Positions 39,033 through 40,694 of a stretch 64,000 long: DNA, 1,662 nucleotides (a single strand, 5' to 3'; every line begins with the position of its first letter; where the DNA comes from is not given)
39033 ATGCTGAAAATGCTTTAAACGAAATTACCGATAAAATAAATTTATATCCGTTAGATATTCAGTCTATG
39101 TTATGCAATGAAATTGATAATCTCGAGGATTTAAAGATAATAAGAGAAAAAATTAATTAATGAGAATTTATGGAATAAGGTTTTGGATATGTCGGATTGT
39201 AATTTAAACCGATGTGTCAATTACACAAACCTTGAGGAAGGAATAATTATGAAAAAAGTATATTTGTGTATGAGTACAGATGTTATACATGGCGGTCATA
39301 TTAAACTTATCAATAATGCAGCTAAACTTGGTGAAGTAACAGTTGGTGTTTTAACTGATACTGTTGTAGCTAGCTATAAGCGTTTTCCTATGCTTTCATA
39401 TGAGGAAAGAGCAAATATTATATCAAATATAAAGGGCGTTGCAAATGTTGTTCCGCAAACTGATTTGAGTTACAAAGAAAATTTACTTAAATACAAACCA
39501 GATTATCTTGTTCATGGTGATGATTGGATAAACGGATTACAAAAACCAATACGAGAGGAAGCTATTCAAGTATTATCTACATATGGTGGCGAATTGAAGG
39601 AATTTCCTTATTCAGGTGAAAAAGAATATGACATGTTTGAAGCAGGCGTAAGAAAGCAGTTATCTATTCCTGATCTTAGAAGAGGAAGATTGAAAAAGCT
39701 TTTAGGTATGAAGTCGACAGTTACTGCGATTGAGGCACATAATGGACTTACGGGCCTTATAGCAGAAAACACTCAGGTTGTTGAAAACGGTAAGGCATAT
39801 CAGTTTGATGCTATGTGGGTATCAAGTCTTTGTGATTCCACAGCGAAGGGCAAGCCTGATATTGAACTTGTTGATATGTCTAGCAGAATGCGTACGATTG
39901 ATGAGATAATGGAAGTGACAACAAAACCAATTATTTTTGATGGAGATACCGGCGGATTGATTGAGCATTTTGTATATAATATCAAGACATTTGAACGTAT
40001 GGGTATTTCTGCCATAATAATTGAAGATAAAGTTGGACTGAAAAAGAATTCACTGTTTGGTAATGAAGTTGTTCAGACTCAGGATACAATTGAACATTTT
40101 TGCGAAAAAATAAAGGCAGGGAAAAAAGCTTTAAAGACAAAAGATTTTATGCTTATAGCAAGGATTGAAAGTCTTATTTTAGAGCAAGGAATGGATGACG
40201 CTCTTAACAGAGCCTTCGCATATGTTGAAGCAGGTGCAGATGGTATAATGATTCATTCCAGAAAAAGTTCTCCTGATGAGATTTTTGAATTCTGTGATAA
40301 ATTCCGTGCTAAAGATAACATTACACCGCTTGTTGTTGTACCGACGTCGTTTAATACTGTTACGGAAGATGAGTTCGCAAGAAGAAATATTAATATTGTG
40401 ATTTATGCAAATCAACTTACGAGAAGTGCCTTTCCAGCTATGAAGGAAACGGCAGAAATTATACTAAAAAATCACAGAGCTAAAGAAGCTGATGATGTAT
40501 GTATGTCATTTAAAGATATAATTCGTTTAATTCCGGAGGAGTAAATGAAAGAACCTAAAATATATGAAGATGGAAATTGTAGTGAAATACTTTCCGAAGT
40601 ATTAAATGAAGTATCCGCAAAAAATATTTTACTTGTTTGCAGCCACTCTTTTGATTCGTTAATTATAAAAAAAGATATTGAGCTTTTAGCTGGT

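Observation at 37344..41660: Fom1/Fom2/FomC-like phosphonate module (predicted CMP-2-hydroxyethylphosphonate) coupled to LicD transferases inside a Wzx/Wzy glycan operon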

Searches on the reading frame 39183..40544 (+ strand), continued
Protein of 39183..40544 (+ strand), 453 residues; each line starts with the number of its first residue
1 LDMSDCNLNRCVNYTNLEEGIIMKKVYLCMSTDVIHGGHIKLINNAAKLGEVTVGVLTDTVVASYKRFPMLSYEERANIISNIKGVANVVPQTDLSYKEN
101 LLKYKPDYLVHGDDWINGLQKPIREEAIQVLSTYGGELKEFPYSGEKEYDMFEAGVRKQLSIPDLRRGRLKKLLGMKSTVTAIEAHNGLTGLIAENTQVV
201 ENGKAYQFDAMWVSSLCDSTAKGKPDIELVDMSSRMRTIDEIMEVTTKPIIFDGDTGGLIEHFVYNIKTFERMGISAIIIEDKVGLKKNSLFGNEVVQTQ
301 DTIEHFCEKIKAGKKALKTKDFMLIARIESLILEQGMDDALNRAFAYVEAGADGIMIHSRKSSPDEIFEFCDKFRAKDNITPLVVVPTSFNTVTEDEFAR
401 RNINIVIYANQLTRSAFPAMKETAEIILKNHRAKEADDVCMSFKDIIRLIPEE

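Call 46: search_protein_families(library=pfam, proteins=[L002:15360-19715:+, L020:11433-12965:+, L002:11305-13323:+, L021:11284-12720:+, L004:11305-12252:+, L004:4282-5520:+, L022:12458-13408:+, L010:12308-13786:+, L010:13810-15318:+], max_evalue=0.0001)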
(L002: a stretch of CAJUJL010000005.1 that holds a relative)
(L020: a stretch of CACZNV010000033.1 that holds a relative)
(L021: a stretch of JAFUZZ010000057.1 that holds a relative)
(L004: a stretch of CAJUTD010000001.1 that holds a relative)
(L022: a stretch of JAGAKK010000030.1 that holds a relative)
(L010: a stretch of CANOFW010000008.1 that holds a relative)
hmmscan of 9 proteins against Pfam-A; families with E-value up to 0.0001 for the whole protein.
L002:15360-19715:+ (1451 aa): 5 families
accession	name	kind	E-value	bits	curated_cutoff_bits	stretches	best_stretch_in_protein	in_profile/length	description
PF04464.20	Glyphos_transf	-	5.7e-90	302.4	22.1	1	783-1163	5-364/367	CDP-Glycerol:Poly(glycerophosphate) glycerophosphotransferase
PF00465.25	Fe-ADH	-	1.2e-35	123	31.3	1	10-167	3-168/168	Iron-containing alcohol dehydrogenase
PF25137.1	ADH_Fe_C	-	9.1e-29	101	27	1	181-370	4-191/194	Fe-containing alcohol dehydrogenase family, C-terminal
PF01973.23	MptE-like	-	8.7e-13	48.8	34.6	1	1214-1365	9-167/171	6-hydroxymethylpterin diphosphokinase MptE-like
PF13685.12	Fe-ADH_2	-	5.6e-06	26.9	28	1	19-102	8-94/149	Iron-containing alcohol dehydrogenase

L020:11433-12965:+ (510 aa): 2 families
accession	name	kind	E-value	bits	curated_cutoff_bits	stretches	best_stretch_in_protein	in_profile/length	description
PF01547.30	SBP_bac_1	-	3.5e-13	50.6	26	1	95-394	4-296/307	Bacterial extracellular solute-binding protein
PF13416.11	SBP_bac_8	-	2.2e-11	44.5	27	1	104-423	2-267/279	Bacterial extracellular solute-binding protein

L002:11305-13323:+ (672 aa): 3 families
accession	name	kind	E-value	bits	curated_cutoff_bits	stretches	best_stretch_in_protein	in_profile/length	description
PF00534.26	Glycos_transf_1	-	3e-27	95.7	26.4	1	498-623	6-134/172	Glycosyl transferases group 1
PF13692.12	Glyco_trans_1_4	-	2.7e-22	80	27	1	509-619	3-115/142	Glycosyl transferases group 1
PF04464.20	Glyphos_transf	-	8.1e-06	25.5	22.1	1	55-208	13-156/367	CDP-Glycerol:Poly(glycerophosphate) glycerophosphotransferase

L021:11284-12720:+ (478 aa): 2 families
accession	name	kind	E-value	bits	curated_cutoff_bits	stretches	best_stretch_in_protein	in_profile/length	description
PF04055.27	Radical_SAM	-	6.2e-22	79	29.5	1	35-184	2-153/166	Radical SAM superfamily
PF01467.32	CTP_transf_like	-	1.2e-14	55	21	1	350-469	6-129/133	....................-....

L004:11305-12252:+ (315 aa): 4 families
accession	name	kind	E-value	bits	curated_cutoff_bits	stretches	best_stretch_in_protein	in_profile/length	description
PF20511.4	PMI_typeI_cat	-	1.2e-15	58.3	22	1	3-106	1-108/143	Phosphomannose isomerase type I, catalytic domain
PF21621.3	MPI_cupin_dom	-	3.4e-14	53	27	1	236-311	7-77/79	Mannose-6-phosphate isomerase, cupin domain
PF07883.17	Cupin_2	-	1.7e-07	31.3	27.2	0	267-297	22-52/70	Cupin domain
PF05899.18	Cupin_3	-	4.6e-07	29.9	23.5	0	268-297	30-60/74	EutQ-like cupin domain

L004:4282-5520:+ (412 aa): 3 families
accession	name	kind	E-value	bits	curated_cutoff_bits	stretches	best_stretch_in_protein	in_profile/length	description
PF02348.25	CTP_transf_3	-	3e-24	86.5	22.6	1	25-147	2-120/217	Cytidylyltransferase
PF08282.18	Hydrolase_3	-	4.7e-11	43.3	20.9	1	323-391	179-246/255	haloacid dehalogenase-like hydrolase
PF00702.32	Hydrolase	-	4.1e-05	24.5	26.4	0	294-364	108-187/191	haloacid dehalogenase-like hydrolase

L022:12458-13408:+ (316 aa): 3 families
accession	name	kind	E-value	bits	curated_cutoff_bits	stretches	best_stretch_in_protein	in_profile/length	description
PF00535.33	Glycos_transf_2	-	6.9e-38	130.6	23.3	1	6-167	1-165/168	Glycosyl transferase family 2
PF10111.15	Glyco_tranf_2_2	-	4e-08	33.5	27.3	1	6-101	1-96/276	Glycosyltransferase like family 2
PF13641.12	Glyco_tranf_2_3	-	9.6e-06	26.2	27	1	5-105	3-105/230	Glycosyltransferase like family 2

L010:12308-13786:+ (492 aa): 0 families

L010:13810-15318:+ (502 aa): 1 family
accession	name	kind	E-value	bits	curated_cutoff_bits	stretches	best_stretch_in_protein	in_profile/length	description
PF03062.24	MBOAT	-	4.5e-15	56.2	27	1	145-296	80-251/337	MBOAT, membrane-bound O-acyltransferase family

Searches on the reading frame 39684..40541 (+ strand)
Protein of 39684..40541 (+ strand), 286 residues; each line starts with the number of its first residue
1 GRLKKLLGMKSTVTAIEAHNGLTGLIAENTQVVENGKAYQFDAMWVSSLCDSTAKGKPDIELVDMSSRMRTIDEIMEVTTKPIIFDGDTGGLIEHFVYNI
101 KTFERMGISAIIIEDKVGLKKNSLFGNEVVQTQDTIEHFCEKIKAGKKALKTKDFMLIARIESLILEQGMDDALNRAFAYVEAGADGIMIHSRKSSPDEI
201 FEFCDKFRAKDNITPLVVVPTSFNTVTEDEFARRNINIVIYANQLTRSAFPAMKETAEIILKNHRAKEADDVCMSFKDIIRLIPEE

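Call 42: search_solved_structures(query=window:39684-40541:+, max_evalue=1e-20, show_alignments=3)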
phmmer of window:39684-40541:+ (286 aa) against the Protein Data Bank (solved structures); distinct sequences matched with E-value up to 1e-20: 4.
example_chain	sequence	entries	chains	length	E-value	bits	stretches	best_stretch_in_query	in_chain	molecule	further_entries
5unc_A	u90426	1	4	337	4e-39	138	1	9-271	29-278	PHOSPHOENOLPYRUVATE PHOSPHOMUTASE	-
2dua_A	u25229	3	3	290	2.3e-38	135.5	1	15-283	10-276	Phosphonopyruvate hydrolase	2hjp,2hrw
1m1b_A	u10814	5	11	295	6.6e-36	127.5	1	2-283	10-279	PHOSPHOENOLPYRUVATE PHOSPHOMUTASE | PROTEIN (PHOSPHOENOLPYRUVATE MUTASE)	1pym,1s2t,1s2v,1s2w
1s2u_A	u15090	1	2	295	7.2e-35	124.1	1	2-283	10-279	Phosphoenolpyruvate phosphomutase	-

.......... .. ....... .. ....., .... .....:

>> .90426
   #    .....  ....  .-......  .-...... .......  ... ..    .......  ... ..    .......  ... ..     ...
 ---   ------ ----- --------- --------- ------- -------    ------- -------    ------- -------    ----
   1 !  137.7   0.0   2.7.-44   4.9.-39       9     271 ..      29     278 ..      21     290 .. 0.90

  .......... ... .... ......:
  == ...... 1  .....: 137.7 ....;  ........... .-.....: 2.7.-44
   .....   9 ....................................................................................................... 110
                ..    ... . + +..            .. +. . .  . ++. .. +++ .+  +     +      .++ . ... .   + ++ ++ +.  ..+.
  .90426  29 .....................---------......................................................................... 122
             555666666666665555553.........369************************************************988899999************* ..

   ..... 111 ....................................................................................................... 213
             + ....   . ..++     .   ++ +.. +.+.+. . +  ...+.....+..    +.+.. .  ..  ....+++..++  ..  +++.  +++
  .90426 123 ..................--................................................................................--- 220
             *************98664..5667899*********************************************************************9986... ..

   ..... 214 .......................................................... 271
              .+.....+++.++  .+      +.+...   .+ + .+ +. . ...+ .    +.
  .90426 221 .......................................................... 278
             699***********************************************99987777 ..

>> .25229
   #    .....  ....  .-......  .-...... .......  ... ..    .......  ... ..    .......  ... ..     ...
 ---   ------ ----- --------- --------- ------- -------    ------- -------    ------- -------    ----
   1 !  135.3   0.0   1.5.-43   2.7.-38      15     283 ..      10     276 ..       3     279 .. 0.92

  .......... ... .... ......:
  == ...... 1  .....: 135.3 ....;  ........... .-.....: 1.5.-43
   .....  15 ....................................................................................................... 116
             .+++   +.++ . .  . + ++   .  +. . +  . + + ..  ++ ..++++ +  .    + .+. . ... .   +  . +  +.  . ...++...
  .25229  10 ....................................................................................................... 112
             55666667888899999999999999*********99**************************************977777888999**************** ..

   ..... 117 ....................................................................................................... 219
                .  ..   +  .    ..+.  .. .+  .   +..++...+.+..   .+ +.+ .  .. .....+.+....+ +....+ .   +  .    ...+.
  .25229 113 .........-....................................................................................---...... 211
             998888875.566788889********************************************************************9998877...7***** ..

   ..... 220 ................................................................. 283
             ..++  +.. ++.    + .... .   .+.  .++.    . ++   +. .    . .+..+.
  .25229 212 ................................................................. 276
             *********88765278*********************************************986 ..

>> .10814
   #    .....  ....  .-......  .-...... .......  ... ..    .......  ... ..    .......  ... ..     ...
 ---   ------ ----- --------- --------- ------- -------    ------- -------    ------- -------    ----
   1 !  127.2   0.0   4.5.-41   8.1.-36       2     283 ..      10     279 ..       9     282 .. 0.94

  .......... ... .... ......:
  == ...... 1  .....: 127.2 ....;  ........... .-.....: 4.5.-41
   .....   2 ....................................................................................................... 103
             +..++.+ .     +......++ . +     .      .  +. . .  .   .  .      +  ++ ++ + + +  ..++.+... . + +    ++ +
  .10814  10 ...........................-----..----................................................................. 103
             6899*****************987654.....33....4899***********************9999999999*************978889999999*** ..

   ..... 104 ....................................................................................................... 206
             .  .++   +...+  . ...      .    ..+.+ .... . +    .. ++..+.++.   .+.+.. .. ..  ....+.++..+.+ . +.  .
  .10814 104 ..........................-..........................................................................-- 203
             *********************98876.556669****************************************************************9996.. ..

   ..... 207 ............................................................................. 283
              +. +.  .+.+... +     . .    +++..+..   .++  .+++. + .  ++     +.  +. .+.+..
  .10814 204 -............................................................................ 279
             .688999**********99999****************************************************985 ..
